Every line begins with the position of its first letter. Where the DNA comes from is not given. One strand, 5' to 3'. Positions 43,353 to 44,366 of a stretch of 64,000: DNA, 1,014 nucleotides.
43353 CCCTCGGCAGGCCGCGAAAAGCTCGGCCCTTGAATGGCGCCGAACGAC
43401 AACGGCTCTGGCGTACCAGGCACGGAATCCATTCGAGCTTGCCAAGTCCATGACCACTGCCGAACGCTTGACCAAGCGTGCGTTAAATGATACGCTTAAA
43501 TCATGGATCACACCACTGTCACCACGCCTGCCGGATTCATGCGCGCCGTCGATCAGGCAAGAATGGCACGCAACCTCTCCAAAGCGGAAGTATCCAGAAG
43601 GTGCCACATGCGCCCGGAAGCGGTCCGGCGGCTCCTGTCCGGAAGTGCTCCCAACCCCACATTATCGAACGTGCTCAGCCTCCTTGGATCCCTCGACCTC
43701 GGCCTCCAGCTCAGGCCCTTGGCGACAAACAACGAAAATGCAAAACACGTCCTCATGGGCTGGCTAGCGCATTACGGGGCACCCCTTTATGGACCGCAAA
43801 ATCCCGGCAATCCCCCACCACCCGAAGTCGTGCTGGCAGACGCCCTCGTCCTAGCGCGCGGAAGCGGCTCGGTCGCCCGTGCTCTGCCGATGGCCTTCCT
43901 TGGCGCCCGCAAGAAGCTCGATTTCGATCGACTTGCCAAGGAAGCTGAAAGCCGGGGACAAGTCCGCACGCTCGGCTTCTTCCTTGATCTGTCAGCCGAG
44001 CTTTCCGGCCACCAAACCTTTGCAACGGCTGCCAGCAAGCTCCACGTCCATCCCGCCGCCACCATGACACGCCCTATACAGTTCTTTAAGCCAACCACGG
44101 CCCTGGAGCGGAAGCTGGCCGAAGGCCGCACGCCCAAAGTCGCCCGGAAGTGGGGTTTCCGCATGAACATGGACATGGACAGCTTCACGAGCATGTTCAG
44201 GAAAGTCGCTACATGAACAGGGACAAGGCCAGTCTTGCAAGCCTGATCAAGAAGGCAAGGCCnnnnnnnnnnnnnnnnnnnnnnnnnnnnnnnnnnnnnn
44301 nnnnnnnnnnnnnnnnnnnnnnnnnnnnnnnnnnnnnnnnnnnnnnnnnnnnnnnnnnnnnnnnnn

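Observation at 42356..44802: Island of AbiE-like nucleotidyltransferase/HTH modules, including a divergent pair sharing a palindrome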

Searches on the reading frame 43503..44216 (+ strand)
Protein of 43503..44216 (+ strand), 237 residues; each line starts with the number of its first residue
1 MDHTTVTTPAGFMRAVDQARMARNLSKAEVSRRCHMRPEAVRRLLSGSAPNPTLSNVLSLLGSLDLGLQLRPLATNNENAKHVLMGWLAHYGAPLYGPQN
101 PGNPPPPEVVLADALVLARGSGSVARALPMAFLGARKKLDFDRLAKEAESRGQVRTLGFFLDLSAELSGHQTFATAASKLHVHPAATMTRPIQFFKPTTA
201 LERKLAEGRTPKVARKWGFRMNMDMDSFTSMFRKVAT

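Call 3: search_protein_families(library=pfam, proteins=[window:43503-44216:+], max_evalue=1)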
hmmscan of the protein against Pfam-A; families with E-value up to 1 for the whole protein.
window:43503-44216:+ (237 aa): 5 families
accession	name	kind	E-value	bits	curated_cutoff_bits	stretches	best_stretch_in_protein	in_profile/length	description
PF01381.28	HTH_3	-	4.2e-05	23.9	23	1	18-66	3-50/55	Helix-turn-helix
PF13560.12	HTH_31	-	0.00015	22.4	27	1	18-62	8-52/64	Helix-turn-helix domain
PF13744.12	HTH_37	-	0.036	14.3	27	1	11-70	18-77/80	Helix-turn-helix domain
PF13542.12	HTH_Tnp_ISL3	-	0.042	13.8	27.4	0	20-45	22-47/51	Helix-turn-helix domain of transposase family ISL3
PF13413.12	HTH_25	-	0.059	13.6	24.6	1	18-44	4-30/62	Helix-turn-helix domain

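Call 4: search_protein_families(library=padloc, proteins=[window:43503-44216:+], max_evalue=1)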
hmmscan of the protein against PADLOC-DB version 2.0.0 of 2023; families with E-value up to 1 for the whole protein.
window:43503-44216:+ (237 aa): 0 families

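Call 7: search_protein_families(library=ncbifam, proteins=[window:43503-44216:+], max_evalue=1)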
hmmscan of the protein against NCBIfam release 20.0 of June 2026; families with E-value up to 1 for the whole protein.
window:43503-44216:+ (237 aa): 0 families

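Call 8: search_protein_families(library=phrogs, proteins=[window:43503-44216:+], max_evalue=1)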
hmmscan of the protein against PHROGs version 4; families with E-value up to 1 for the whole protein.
window:43503-44216:+ (237 aa): 2 families
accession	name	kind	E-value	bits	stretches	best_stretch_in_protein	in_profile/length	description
phrog_1373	-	transcription regulation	0.00088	20.3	1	13-79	65-130/166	transcriptional regulator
phrog_4268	-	transcription regulation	0.16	13.2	1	10-73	34-94/96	transcriptional repressor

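Call 18: find_homologous_proteins(query=window:43503-44216:+)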
Query window:43503-44216:+ (237 aa): 67 proteins with E <= 0.001 among 2057 candidates.
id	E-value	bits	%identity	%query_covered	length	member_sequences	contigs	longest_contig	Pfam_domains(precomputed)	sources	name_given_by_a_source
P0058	1.0e-127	443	100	85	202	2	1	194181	-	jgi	-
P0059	1.1e-77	279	62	96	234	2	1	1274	PF01381.29,PF13560.13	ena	-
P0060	6.7e-77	276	63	97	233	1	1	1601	PF01381.29,PF13560.13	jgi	jgi:transcriptional regulator with XRE-family HTH domain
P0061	3.8e-76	274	61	97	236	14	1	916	PF01381.29,PF13560.13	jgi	-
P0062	2.2e-75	271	60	98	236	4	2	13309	PF01381.29,PF13560.13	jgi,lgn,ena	jgi:transcriptional regulator with XRE-family HTH domain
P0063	2.2e-75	271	62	97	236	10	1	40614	PF01381.29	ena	-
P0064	4.4e-75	270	60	97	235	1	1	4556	PF01381.29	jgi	jgi:transcriptional regulator with XRE-family HTH domain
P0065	2.1e-74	268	60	97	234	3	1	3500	PF01381.29,PF13560.13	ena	-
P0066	1.5e-73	265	59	97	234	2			PF01381.29,PF13560.13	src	-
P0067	1.7e-73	265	60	97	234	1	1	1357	PF01381.29,PF13560.13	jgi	jgi:transcriptional regulator with XRE-family HTH domain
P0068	2.6e-72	261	59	95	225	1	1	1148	PF01381.29,PF13560.13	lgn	-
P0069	5.8e-72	260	59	96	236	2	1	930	PF01381.29,PF13560.13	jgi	jgi:transcriptional regulator with XRE-family HTH domain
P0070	7.8e-71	257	60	97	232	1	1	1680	PF01381.29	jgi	jgi:transcriptional regulator with XRE-family HTH domain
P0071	1.4e-70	256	58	96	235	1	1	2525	PF01381.29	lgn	-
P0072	1.9e-70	255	59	94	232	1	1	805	PF01381.29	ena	-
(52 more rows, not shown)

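Call 28: predict_structure(alignment_id=A2)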
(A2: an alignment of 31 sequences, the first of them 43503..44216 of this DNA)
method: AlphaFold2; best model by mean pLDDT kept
length: 237 residues; sequences in the alignment: 31
mean_pLDDT: 91.3   pTM: 0.70
mean pLDDT of the five models: 91.3, 90.3, 90.2, 87.7, 87.1
residues with pLDDT >= 90: 182; 70-90: 42; 50-70: 13; < 50: 0
segments of 3 or more residues with pLDDT < 50: none
pLDDT, mean of each block of 10 residues (from residue 1): 74 92 95 95 93 90 80 65 95 91 95 96 97 97 97 97 98 97 77 92 93 95 96 90
secondary structure, 60 per line:
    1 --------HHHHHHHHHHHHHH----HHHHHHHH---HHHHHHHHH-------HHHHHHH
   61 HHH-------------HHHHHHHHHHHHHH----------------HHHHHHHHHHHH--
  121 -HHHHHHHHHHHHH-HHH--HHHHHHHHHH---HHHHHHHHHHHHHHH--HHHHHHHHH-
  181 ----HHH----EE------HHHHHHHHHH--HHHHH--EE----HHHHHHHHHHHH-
elements in order: H9-22 H27-34 H38-46 H54-63 H77-90 H107-118 H122-134 H141-150 H154-168 H171-179 H200-209 H212-216 H225-236

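Call 58: search_protein_families(library=pfam, alignment_id=A2, max_evalue=1)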
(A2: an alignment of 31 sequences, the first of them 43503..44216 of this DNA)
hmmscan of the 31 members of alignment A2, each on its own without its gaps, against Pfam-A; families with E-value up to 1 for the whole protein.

A. member 1, window:43503-44216:+ (237 aa): 5 families
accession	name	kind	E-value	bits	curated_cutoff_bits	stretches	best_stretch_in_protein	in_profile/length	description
PF01381.28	HTH_3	-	4.2e-05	23.9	23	1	18-66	3-50/55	Helix-turn-helix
PF13560.12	HTH_31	-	0.00015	22.4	27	1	18-62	8-52/64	Helix-turn-helix domain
PF13744.12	HTH_37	-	0.036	14.3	27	1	11-70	18-77/80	Helix-turn-helix domain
PF13542.12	HTH_Tnp_ISL3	-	0.042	13.8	27.4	0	20-45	22-47/51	Helix-turn-helix domain of transposase family ISL3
PF13413.12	HTH_25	-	0.059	13.6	24.6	1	18-44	4-30/62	Helix-turn-helix domain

B. families by the number of members that match (of 31 scanned): 28 families (the first 25 are shown)
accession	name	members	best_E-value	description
PF01381.28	HTH_3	27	1.5e-07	Helix-turn-helix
PF13560.12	HTH_31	25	7.4e-08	Helix-turn-helix domain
PF13443.12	HTH_26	16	9.7e-06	Cro/C1-type HTH DNA-binding domain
PF04218.19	CENP-B_N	16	0.0002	CENP-B N-terminal DNA-binding domain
PF13744.12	HTH_37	10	0.0011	Helix-turn-helix domain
PF13413.12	HTH_25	9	0.016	Helix-turn-helix domain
PF12844.13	HTH_19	7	0.0059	Helix-turn-helix domain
PF09339.16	HTH_IclR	6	0.00031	IclR helix-turn-helix domain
PF12840.13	HTH_20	4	0.00041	Helix-turn-helix domain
PF16365.12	EutK_C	4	0.027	Ethanolamine utilization protein EutK C-terminus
PF12802.13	MarR_2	4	0.028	MarR family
PF13412.12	HTH_24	3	0.14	Winged helix-turn-helix DNA-binding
PF25212.1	HVO_A0114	2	0.00083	HVO_A0114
PF01816.23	LRV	2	0.028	Leucine rich repeat variant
PF24033.1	DUF7342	2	0.03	Family of unknown function (DUF7342)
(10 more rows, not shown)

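Call 64: fold_search(model_id=the predicted structure, library=pdb)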
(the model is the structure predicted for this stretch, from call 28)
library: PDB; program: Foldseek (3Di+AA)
matches with E <= 10: 435; with E <= 0.001: 0
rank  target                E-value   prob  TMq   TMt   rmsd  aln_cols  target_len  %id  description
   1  4yg1_A                1.4e-02  1.00  0.28  0.86   1.7        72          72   18  HipB-O1-O2 complex/P21212 crystal form (released 2015-07-29)
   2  4yg1_D                2.3e-02  1.00  0.28  0.88   1.7        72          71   18  HipB-O1-O2 complex/P21212 crystal form (released 2015-07-29)
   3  4z5h_A                2.3e-02  1.00  0.28  0.86   1.7        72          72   18  HipB(S29A)-O2 20mer complex (released 2016-07-06)
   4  5k98_B                2.5e-02  1.00  0.28  0.87   1.6        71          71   17  Structure of HipA-HipB-O2-O3 complex (released 2016-06-22)
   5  3dnv_B                3.1e-02  1.00  0.28  0.87   1.6        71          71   17  MDT Protein (released 2009-01-27)
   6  3u3w_A                3.1e-02  0.91  0.21  0.19  12.8       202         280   13  Crystal Structure of Bacillus thuringiensis PlcR in complex with the peptide PapR7 and DNA (released 2013-01-09)
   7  2wiu_D                3.9e-02  1.00  0.27  0.84   2.9        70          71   18  Mercury-modified bacterial persistence regulator hipBA (released 2009-07-28)
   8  2wiu_B                7.3e-02  1.00  0.27  0.84   1.5        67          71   18  Mercury-modified bacterial persistence regulator hipBA (released 2009-07-28)
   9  6w1a_B                7.7e-02  0.89  0.27  0.24   9.8       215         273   11  Crystal structure of Streptococcus dysgalactiae SHP pheromone receptor Rgg2 bound to DNA (released 2020-10-21)
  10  4yv6_B                8.8e-02  0.85  0.27  0.25  10.7       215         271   15  X-ray crystal structure of Streptococcus dysgalactiae SHP pheromone receptor Rgg2 (released 2015-04-08)
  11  5w4m_B                9.3e-02  0.85  0.27  0.24  10.4       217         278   14  Crystal structure of Streptococcus dysgalactiae SHP pheromone receptor Rgg2(C45S) (released 2017-10-25)
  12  4yg1_B                9.7e-02  1.00  0.28  0.89   1.6        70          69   17  HipB-O1-O2 complex/P21212 crystal form (released 2015-07-29)
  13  8ezt_B                1.0e-01  1.00  0.26  0.77   2.1        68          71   15  Crystal structure of HipB(Lp) from Legionella pneumophila (released 2023-09-27)
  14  6w1a_A                1.1e-01  0.84  0.27  0.25  10.2       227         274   12  Crystal structure of Streptococcus dysgalactiae SHP pheromone receptor Rgg2 bound to DNA (released 2020-10-21)
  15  8ezt_C                1.2e-01  1.00  0.26  0.80   2.1        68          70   15  Crystal structure of HipB(Lp) from Legionella pneumophila (released 2023-09-27)
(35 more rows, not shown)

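Call 100: search_solved_structures(query=A2, max_evalue=1)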
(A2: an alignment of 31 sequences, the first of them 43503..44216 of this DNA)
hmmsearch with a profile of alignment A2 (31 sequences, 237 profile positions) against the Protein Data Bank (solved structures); distinct sequences matched with E-value up to 1: 10.
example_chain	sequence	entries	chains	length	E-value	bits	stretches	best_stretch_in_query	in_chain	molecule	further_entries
6af3_B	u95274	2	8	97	4.1e-05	26.4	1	10-76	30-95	HigA antitoxin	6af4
2wiu_B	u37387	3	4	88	0.00083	22.1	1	3-85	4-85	HTH-TYPE TRANSCRIPTIONAL REGULATOR HIPB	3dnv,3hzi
5k98_B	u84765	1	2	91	0.0013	21.4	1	3-84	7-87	Antitoxin HipB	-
2mez_A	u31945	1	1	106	0.004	19.9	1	9-82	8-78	Multiprotein Bridging Factor (MBP-like)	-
4z5h_A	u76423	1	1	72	0.011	18.4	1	5-72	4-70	Antitoxin HipB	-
4yg1_A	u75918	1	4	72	0.045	16.4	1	3-70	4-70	Antitoxin HipB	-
4yg4_A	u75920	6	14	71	0.052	16.2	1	6-72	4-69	Antitoxin HipB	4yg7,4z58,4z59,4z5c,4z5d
7nrd_Sh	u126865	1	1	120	0.56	12.9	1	12-68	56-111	Multiprotein-bridging factor 1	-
9f9s_CN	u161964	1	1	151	0.69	12.6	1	12-69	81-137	Multiprotein-bridging factor 1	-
6zvi_T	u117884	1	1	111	0.77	12.4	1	12-68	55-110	MBF1 isoform 1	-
